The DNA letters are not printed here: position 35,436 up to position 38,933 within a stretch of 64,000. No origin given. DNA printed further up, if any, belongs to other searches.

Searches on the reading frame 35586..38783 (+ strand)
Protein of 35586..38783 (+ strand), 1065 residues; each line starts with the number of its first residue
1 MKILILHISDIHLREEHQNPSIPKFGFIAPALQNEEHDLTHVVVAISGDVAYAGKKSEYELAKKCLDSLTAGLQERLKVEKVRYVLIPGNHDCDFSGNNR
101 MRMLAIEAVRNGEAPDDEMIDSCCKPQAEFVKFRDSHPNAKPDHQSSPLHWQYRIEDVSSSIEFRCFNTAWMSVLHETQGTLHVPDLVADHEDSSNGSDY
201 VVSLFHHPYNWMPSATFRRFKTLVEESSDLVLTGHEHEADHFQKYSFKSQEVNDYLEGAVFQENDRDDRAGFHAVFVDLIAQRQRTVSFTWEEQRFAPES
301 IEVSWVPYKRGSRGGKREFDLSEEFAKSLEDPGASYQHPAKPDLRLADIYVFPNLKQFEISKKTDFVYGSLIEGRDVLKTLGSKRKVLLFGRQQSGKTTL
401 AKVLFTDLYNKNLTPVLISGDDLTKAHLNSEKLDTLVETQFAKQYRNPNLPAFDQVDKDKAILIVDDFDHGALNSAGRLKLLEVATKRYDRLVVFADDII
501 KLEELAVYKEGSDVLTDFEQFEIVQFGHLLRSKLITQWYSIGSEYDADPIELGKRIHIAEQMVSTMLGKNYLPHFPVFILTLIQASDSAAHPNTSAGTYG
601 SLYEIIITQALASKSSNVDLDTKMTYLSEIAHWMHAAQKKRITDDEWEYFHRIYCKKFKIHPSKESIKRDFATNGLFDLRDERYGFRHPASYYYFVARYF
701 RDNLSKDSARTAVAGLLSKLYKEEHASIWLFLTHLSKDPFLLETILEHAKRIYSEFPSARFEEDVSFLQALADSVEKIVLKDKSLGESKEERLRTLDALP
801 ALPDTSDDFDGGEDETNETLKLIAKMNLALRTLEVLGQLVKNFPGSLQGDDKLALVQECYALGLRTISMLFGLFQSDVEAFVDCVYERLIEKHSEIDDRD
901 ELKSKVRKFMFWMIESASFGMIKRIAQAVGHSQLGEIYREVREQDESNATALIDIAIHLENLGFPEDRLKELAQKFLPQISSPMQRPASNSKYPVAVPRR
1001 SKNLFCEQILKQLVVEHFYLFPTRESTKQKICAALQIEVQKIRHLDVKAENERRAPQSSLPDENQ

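Call 58: search_protein_families(library=pfam, proteins=[window:35586-38783:+], max_evalue=0.001)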
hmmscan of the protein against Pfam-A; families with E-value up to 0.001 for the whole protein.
window:35586-38783:+ (1065 aa): 4 families
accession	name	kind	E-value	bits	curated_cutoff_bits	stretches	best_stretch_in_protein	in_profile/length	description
PF00149.33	Metallophos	-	4.6e-09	37.4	21.5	1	5-238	3-190/191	Calcineurin-like phosphoesterase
PF24406.1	nSTAND_NTPase4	-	9.2e-07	29.3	27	1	641-696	2-58/58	Novel STAND NTPase 4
PF20720.3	nSTAND3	-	0.00023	21.3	27.2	1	375-430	8-63/155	Novel STAND NTPase 3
PF13173.12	AAA_14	-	0.00061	20.2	27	0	385-458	3-73/129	AAA domain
